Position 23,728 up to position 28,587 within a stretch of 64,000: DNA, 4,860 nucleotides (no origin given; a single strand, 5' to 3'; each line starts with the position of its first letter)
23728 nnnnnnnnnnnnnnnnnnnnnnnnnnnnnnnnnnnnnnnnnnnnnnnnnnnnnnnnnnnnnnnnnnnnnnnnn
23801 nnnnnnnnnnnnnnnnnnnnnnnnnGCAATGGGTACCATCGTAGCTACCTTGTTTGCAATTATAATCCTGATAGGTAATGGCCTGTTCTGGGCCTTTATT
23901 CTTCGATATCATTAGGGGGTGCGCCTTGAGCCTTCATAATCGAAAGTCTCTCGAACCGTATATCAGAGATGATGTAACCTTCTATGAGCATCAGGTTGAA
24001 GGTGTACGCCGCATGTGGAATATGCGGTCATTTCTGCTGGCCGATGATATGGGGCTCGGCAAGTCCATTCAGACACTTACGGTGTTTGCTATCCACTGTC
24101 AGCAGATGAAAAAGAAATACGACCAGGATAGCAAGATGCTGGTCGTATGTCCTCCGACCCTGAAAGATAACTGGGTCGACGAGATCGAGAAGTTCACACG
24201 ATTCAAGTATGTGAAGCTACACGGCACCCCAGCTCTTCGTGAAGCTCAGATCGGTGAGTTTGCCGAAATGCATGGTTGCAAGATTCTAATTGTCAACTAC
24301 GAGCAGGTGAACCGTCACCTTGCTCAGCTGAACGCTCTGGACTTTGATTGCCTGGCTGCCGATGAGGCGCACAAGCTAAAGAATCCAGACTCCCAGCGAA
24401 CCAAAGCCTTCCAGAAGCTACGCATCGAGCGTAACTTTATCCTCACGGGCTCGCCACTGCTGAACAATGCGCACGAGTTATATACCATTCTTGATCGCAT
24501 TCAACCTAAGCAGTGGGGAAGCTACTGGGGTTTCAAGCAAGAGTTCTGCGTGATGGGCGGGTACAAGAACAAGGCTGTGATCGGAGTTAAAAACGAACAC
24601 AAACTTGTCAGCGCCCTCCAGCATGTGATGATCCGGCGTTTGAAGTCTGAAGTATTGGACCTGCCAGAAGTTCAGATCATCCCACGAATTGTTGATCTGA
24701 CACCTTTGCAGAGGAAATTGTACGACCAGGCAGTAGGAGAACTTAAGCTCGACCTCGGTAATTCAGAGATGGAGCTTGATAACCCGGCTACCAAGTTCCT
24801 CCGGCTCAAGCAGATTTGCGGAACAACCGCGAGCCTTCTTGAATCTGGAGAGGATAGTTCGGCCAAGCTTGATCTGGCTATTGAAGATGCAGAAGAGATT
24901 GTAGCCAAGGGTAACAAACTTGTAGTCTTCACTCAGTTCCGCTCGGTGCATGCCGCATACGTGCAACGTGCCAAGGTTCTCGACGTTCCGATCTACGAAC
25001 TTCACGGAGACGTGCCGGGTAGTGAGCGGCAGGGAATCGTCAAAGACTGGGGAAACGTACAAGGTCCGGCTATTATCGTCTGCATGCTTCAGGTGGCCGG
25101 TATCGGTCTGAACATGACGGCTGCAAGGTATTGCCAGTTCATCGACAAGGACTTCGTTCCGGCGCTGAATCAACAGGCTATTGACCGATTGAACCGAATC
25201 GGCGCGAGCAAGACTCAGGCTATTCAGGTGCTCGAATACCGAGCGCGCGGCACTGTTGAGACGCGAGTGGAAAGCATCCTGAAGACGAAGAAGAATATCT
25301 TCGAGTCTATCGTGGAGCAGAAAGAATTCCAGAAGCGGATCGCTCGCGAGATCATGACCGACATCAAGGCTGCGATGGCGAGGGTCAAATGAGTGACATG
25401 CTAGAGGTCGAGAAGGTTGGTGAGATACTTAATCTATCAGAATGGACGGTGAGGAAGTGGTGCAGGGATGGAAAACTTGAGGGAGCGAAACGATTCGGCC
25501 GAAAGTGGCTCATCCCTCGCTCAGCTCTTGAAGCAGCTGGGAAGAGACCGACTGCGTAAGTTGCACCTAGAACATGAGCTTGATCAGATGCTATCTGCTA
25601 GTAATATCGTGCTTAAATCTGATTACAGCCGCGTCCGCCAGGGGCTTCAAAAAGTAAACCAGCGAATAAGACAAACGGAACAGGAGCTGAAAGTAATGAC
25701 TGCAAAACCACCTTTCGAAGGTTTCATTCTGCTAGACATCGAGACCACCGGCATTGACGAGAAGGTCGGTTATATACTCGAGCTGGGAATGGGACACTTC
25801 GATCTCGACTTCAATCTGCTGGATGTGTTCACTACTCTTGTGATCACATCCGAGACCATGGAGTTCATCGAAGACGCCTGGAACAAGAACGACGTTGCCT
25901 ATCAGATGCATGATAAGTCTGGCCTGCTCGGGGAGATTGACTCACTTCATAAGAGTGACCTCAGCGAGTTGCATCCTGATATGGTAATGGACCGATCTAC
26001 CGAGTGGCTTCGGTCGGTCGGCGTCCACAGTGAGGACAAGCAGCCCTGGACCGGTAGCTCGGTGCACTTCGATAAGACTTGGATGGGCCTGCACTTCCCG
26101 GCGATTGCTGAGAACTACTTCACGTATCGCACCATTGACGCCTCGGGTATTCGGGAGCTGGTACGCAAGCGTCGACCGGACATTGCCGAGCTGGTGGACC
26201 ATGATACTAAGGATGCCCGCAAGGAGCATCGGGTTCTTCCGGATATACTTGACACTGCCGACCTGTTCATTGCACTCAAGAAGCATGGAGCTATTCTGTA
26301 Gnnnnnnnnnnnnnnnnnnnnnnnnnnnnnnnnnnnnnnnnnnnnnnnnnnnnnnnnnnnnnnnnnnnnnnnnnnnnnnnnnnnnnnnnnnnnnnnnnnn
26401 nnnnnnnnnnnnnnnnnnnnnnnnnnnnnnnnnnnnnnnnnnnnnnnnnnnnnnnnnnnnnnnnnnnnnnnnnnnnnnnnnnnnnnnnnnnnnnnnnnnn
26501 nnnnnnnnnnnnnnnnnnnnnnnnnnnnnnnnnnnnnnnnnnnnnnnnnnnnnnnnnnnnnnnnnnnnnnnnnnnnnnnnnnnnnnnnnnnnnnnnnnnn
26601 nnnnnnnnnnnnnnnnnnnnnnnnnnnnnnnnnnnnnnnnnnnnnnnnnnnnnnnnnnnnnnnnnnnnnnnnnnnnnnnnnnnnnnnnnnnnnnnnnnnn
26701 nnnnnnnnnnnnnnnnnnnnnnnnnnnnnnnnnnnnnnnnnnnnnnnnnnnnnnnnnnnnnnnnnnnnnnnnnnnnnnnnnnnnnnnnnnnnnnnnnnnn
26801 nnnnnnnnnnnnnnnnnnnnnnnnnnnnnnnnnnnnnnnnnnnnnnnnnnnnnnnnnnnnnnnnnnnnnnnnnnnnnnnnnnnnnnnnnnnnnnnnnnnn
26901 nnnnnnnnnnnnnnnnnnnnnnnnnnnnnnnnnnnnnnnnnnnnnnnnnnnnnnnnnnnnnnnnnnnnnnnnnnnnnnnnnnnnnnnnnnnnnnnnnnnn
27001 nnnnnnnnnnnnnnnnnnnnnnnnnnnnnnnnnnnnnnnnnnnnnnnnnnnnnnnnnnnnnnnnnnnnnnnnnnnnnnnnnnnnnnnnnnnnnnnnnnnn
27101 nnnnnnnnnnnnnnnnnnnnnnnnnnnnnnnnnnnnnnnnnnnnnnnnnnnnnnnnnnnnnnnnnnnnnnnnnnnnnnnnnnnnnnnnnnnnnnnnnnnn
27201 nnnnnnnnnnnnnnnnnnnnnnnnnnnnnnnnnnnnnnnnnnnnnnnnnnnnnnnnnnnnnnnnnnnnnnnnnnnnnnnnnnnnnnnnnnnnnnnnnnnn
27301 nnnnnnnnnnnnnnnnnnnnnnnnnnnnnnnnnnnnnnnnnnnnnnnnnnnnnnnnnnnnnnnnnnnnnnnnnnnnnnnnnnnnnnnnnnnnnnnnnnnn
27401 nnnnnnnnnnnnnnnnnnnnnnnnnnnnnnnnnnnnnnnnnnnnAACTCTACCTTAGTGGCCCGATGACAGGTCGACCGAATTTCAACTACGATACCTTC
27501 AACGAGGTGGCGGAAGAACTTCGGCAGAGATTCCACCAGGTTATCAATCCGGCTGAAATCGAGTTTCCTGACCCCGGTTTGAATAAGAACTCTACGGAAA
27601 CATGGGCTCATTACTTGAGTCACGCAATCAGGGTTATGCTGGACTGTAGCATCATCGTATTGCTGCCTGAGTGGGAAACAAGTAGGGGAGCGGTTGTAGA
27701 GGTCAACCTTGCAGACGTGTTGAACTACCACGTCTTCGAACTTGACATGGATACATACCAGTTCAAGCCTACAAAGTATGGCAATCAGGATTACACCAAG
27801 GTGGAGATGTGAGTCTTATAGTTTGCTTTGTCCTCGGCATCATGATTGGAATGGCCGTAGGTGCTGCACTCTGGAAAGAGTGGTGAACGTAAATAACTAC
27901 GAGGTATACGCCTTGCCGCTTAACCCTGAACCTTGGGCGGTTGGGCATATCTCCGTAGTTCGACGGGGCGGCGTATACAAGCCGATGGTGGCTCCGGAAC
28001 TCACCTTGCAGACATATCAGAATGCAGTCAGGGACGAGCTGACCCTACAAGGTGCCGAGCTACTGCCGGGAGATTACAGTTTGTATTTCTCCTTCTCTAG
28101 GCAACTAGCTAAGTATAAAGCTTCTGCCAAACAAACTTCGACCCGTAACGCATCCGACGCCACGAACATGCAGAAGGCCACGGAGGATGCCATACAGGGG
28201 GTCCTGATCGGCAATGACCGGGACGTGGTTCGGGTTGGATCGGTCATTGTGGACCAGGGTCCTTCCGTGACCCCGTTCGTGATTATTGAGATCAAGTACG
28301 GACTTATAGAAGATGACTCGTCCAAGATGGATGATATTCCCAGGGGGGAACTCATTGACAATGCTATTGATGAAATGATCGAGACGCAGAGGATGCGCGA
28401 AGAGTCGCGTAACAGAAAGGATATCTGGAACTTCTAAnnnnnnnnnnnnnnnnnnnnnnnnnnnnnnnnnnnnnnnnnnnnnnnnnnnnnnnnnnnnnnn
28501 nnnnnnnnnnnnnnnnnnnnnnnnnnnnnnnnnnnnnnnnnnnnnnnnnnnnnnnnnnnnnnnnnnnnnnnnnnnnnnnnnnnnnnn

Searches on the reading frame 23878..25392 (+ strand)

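Call 96: search_protein_families(library=pfam, proteins=[window:23878-25392:+], max_evalue=0.001)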
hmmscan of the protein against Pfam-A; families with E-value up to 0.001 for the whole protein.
window:23878-25392:+ (504 aa): 4 families
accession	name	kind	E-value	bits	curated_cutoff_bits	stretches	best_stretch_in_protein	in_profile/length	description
PF00176.29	SNF2-rel_dom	-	6.6e-47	160.4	24.9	1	38-314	1-285/290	SNF2-related domain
PF00271.37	Helicase_C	-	1.7e-12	48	23.5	1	339-442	7-110/110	Helicase conserved C-terminal domain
PF04851.21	ResIII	-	5e-08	33.5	22.5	1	34-180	3-149/164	Type III restriction enzyme, res subunit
PF00270.35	DEAD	-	2.1e-06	28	26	1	38-171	3-133/167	DEAD/DEAH box helicase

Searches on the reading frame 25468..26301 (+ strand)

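Call 97: search_protein_families(library=pfam, proteins=[window:25468-26301:+], max_evalue=0.001)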
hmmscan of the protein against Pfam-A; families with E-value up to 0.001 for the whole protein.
window:25468-26301:+ (277 aa): 1 family
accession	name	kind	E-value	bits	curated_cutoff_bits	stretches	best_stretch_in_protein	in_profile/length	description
PF00929.31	RNase_T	-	8.5e-06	26.8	24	1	88-267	2-164/164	Exonuclease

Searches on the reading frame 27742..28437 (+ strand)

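Call 97: search_protein_families(library=pfam, proteins=[window:27742-28437:+], max_evalue=0.001)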
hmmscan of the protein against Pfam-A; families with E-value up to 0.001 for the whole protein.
window:27742-28437:+ (231 aa): 1 family
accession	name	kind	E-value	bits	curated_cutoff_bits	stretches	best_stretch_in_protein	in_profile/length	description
PF05866.16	RusA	-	1.4e-06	29.3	22.8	1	88-168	25-110/124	Endodeoxyribonuclease RusA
